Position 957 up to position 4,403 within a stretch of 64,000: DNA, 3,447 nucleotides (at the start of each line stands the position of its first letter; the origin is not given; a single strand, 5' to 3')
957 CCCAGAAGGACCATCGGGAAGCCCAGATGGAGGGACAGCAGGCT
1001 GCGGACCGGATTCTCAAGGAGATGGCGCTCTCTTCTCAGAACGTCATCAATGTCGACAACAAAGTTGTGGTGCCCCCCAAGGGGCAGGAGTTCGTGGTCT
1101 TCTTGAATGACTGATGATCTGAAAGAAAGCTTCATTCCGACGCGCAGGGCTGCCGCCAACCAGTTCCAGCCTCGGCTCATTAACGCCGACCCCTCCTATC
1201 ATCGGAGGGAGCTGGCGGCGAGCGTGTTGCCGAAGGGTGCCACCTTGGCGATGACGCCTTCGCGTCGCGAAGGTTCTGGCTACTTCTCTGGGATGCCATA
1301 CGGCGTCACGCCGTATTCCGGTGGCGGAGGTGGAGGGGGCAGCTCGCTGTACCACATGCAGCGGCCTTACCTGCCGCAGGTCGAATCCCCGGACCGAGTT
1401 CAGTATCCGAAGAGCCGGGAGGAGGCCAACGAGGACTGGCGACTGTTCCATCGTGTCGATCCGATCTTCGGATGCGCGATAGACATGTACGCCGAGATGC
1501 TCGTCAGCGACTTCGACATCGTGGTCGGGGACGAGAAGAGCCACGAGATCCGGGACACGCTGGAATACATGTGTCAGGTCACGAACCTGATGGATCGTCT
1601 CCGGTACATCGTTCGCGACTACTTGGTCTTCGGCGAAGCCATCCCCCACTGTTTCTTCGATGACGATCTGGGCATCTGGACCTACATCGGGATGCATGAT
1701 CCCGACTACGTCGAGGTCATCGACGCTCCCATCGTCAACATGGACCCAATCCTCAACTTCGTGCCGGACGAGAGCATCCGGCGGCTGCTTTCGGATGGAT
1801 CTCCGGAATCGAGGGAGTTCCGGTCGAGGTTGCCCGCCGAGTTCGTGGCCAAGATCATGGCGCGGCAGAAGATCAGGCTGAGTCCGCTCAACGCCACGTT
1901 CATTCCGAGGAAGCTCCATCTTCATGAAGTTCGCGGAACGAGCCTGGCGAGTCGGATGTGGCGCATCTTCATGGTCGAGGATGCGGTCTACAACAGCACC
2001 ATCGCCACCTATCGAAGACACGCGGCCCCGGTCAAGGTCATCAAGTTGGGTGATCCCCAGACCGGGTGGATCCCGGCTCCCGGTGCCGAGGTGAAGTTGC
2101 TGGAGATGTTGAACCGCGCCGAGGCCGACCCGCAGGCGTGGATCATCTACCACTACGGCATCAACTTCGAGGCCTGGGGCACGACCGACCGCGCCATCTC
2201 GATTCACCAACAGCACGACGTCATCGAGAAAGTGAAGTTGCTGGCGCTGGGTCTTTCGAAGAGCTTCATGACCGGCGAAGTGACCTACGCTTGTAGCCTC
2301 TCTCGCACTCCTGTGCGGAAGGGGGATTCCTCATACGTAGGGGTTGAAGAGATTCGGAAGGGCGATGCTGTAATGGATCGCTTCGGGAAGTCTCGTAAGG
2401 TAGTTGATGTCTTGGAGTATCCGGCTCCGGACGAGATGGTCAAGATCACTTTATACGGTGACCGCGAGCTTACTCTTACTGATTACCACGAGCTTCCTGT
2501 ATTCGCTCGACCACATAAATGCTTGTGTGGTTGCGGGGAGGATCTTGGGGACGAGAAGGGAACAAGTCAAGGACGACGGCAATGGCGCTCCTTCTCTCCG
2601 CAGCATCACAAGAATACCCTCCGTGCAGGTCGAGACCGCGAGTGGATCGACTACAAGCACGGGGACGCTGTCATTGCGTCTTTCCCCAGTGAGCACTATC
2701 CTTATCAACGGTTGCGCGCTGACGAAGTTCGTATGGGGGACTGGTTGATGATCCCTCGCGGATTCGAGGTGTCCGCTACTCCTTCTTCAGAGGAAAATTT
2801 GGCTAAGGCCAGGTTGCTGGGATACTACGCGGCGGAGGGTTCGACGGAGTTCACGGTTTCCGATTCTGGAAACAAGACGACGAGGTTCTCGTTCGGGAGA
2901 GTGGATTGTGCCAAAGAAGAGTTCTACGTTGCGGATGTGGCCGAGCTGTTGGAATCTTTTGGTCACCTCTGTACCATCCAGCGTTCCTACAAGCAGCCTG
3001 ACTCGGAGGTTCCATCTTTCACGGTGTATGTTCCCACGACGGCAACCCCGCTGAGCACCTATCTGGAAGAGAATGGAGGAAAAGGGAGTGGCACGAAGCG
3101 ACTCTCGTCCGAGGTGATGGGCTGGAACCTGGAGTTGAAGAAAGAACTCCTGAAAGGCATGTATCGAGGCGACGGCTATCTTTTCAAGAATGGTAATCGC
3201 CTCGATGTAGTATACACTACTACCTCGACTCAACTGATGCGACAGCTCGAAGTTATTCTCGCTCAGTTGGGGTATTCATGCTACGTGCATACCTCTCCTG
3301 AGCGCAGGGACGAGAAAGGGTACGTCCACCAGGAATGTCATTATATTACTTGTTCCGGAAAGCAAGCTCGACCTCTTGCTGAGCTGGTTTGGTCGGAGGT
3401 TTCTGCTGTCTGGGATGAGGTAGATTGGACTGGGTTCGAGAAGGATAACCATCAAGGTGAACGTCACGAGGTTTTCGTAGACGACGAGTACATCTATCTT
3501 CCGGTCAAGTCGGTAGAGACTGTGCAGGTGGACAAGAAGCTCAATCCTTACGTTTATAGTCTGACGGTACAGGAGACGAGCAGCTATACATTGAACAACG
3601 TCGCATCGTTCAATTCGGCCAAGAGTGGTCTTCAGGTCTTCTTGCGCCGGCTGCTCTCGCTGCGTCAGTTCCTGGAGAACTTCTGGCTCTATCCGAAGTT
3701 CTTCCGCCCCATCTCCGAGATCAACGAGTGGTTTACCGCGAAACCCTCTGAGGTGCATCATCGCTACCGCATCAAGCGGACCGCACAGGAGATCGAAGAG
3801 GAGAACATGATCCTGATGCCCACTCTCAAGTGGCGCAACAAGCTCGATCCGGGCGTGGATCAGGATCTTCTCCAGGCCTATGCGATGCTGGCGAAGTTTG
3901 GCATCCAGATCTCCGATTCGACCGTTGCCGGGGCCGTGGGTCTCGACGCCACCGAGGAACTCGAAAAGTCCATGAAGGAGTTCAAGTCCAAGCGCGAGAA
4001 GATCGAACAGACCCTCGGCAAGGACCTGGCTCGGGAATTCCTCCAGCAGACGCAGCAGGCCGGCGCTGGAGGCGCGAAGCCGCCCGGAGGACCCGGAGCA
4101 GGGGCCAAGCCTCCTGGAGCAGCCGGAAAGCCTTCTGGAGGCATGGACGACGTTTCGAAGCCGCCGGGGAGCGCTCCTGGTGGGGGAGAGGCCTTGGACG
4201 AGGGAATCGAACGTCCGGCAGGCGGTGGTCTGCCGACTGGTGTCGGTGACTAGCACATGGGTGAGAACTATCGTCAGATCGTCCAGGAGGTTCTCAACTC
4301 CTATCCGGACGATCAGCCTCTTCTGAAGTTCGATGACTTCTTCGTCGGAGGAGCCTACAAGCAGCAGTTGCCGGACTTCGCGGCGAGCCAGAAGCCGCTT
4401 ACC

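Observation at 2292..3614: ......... intein embedded in the putative portal gene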

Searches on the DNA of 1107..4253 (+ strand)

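Call 6: search_dna_similar(query=window:1107-4253:+, collection=phages, mode=distant, max_rows=20)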
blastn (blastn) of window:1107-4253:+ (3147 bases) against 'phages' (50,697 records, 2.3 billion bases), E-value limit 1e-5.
Records with a match: 1; places in all: 1; records where one place covers at least 80% of the query: 0.
Best place of each record, by identity: 60-80% 1.
By first word of the organism name: Virus 1.
By host as written in the record: - 1.
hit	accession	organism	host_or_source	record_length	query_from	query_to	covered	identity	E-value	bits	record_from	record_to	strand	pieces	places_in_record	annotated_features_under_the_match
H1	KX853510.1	Virus Rctr197k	enrichment culture DAMO/AAA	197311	725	1184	15%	67.6%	4e-31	144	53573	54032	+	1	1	hypothetical protein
